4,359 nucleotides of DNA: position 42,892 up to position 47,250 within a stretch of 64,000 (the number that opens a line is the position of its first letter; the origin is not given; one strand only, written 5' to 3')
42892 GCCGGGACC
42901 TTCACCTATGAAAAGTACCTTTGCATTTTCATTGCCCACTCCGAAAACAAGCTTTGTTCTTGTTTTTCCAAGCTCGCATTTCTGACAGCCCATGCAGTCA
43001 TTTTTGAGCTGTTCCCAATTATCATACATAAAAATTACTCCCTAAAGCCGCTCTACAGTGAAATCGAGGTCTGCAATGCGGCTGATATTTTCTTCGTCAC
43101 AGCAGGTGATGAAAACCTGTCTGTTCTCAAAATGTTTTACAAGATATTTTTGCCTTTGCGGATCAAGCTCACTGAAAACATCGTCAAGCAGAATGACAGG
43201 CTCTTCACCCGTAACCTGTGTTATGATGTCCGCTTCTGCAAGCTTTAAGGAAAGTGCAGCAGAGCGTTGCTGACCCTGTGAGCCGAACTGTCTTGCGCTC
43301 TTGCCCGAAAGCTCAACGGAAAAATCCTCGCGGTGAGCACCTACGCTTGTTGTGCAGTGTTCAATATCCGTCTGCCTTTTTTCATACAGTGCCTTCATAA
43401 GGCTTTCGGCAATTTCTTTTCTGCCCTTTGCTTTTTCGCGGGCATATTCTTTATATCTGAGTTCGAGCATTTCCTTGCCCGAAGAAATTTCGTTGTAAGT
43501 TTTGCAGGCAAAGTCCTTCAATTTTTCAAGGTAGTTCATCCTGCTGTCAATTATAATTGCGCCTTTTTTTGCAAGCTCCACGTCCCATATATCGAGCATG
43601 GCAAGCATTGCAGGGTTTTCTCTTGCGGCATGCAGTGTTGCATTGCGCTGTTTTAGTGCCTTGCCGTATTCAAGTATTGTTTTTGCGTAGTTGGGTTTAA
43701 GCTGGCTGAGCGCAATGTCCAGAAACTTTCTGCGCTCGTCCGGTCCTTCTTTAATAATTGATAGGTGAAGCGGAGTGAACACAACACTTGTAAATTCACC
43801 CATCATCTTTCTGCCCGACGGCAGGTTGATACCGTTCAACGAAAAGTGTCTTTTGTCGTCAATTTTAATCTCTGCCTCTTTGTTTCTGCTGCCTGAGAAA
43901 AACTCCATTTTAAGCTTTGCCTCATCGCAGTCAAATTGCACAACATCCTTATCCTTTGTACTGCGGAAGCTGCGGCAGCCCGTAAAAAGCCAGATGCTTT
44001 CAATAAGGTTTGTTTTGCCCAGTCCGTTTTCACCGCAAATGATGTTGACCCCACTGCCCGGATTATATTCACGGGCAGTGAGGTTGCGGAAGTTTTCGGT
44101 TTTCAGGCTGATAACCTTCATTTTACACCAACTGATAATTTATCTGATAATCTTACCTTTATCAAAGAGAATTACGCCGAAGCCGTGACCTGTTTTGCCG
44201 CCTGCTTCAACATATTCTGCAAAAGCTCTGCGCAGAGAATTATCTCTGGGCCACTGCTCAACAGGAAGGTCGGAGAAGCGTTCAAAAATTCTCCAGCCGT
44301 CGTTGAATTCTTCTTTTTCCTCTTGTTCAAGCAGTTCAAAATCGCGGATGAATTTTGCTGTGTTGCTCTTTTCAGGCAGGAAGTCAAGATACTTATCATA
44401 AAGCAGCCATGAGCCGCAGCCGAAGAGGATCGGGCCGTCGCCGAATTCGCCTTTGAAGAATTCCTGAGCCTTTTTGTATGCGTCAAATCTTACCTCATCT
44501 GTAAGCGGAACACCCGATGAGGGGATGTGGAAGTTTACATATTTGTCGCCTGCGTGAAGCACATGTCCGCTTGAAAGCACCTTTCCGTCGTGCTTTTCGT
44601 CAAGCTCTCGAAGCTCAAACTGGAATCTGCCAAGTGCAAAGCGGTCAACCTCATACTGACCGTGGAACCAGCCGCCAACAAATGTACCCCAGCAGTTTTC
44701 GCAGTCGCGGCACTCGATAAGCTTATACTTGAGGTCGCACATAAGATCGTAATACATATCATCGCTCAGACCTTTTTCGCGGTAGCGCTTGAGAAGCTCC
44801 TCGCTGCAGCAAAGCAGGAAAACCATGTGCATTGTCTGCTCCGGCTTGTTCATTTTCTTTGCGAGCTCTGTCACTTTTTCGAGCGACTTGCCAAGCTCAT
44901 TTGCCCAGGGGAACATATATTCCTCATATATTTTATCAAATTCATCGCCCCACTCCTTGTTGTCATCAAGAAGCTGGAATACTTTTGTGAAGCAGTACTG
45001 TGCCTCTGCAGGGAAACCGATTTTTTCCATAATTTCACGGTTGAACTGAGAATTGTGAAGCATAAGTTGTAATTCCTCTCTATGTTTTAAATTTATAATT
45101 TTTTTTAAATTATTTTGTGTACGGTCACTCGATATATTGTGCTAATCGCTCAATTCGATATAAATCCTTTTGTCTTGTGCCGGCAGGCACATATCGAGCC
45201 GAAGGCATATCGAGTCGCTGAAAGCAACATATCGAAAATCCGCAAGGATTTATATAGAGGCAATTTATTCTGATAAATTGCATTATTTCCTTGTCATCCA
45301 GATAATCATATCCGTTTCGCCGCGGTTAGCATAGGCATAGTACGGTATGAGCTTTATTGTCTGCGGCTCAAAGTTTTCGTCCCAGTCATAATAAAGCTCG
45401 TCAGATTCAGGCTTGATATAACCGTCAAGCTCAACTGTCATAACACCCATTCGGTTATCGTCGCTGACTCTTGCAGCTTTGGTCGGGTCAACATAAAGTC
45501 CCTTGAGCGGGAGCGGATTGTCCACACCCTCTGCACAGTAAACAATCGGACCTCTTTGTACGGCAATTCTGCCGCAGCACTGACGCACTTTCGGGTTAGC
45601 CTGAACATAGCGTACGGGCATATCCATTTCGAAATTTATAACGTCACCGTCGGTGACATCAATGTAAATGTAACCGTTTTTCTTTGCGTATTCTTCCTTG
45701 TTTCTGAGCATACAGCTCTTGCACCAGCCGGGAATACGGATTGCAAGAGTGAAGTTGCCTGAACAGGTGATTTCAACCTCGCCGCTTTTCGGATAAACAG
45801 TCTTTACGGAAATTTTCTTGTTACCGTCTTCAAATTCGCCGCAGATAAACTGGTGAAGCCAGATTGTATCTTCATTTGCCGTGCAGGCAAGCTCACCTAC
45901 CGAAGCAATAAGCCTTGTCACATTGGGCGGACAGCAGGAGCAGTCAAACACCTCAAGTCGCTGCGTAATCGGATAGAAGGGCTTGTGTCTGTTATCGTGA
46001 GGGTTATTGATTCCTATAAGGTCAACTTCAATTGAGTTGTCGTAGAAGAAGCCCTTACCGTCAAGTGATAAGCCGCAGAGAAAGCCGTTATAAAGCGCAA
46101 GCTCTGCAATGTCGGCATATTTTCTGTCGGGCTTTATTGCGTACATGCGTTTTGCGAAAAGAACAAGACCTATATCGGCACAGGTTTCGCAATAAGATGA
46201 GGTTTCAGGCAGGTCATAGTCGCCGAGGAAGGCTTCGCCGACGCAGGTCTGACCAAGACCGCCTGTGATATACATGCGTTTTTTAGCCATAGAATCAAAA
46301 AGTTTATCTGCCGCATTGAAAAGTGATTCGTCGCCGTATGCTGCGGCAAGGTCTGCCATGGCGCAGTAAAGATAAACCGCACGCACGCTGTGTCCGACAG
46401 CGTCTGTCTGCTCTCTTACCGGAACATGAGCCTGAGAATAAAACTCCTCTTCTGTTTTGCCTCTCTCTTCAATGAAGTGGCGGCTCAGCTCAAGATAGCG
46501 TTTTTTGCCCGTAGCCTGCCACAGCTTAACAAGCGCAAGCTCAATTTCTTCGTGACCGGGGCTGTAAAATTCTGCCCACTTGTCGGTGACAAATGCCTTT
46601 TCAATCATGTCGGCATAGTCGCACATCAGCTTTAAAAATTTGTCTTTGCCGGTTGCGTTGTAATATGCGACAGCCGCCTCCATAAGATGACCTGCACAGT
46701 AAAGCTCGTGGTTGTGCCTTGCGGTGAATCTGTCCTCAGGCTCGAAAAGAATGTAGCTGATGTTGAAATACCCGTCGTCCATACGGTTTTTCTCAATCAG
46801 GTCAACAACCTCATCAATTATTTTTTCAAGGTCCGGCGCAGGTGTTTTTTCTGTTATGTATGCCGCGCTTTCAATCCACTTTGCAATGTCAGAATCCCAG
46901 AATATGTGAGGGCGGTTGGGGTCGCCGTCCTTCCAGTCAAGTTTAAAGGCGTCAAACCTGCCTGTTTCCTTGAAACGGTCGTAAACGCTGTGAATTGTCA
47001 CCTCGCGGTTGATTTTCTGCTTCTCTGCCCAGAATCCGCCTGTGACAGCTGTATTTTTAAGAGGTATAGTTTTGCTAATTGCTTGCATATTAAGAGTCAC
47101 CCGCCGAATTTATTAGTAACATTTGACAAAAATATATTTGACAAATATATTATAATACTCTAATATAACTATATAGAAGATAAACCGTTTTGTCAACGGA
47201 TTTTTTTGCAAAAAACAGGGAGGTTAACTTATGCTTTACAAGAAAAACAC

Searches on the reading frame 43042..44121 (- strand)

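Call 14: search_protein_families(library=pfam, proteins=[window:43042-44121:-], max_evalue=0.00001)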
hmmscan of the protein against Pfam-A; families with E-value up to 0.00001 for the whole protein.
window:43042-44121:- (359 aa): 4 families
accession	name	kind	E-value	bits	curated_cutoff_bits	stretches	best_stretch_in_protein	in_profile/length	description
PF02463.25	SMC_N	-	2.1e-17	63.7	40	1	4-349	3-205/220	RecF/RecN/SMC N terminal domain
PF13175.12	AAA_15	-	2.9e-11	44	32.1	1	1-252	1-232/374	AAA ATPase domain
PF13476.12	AAA_23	-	4.8e-09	37.6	27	1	5-244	1-196/201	AAA domain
PF13304.12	AAA_21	-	2.2e-07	31.7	27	0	25-52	1-26/304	AAA domain, putative AbiEii toxin, Type IV TA system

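Call 77: search_protein_families(library=padloc, proteins=[window:43042-44121:-], max_evalue=0.001)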
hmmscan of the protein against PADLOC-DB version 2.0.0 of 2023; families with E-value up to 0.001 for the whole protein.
window:43042-44121:- (359 aa): 47 families (the best 25 are shown)
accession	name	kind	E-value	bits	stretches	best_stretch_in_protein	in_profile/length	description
PDLC04135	mad3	-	3.9e-31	106.9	1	3-340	2-321/374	mads_3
PDLC02979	AriA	-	1e-11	43.3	1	1-249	1-227/373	-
PDLC02980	AriA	-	2.4e-10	38.9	1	25-339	1-296/304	-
PDLC04213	HEC-02A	-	1.9e-09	35.5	1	1-92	1-93/337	-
PDLC00305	PtuA1|PtuA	-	5.2e-09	33.9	1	1-91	1-87/392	AAA ATPase domain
PDLC00072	GajA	-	1.9e-07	27.9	1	1-46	1-46/709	AAA ATPase domain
PDLC04168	GajA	-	2.2e-07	28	1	1-67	1-68/570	-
PDLC00085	GajA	-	2.8e-07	27.7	1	1-55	1-55/580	AAA ATPase domain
PDLC02336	AbiLi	-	3.9e-07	28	1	5-55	4-54/340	AbiLi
PDLC00069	GajA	-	6.2e-07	26.2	1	3-62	3-62/687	AAA ATPase domain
PDLC02981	AriAB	-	8e-07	26.1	1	1-87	1-89/694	-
PDLC00298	PtuA1|PtuA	-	8.7e-07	26.3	1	1-83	1-83/423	AAA ATPase domain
PDLC00271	PtuA1|PtuA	-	1.7e-06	25.9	1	1-89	1-98/421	AAA ATPase domain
PDLC00077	GajA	-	1.7e-06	24.9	1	3-48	3-49/616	AAA ATPase domain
PDLC02335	AbiLi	-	2.8e-06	24.6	1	25-344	78-239/326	AbiLi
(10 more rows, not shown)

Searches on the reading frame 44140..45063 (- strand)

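Call 14: search_protein_families(library=pfam, proteins=[window:44140-45063:-], max_evalue=0.00001)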
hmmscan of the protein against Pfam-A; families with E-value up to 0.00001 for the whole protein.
window:44140-45063:- (307 aa): 2 families
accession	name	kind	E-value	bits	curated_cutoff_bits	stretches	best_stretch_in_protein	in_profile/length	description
PF18164.7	GNAT_C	-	4.7e-32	111.3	22.8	1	142-298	2-142/142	GNAT-like C-terminal domain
PF18082.7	NAT_N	-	4.2e-17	63.7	27.8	1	9-138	4-128/129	N-acyltransferase N-terminal domain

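Call 77: search_protein_families(library=padloc, proteins=[window:44140-45063:-], max_evalue=0.001)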
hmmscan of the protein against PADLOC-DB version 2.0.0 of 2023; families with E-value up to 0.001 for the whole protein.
window:44140-45063:- (307 aa): 0 families

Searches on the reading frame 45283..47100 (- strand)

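Call 14: search_protein_families(library=pfam, proteins=[window:45283-47100:-], max_evalue=0.00001)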
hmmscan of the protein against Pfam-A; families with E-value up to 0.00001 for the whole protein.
window:45283-47100:- (605 aa): 4 families
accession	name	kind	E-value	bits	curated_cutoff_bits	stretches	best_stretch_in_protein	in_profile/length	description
PF07944.18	Beta-AFase-like_GH127_cat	-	1.6e-92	310.8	24.9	1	19-403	4-376/376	Beta-L-arabinofuranosidase, GH127 catalytic domain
PF20737.2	Glyco_hydro127C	-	6e-23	80.8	23.7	1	496-602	1-70/71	Glycoside hydrolase family 127 C-terminal domain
PF20736.2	Glyco_hydro127M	-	8.7e-08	32.6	24.2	1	412-494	1-95/95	Beta-L-arabinofuranosidase, GH127 middle domain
PF03663.20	Glyco_hydro_76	-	4.1e-06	27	25.9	0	126-173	210-258/366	Glycosyl hydrolase family 76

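Call 77: search_protein_families(library=padloc, proteins=[window:45283-47100:-], max_evalue=0.001)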
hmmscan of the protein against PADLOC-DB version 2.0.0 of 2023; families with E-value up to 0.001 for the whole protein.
window:45283-47100:- (605 aa): 0 families
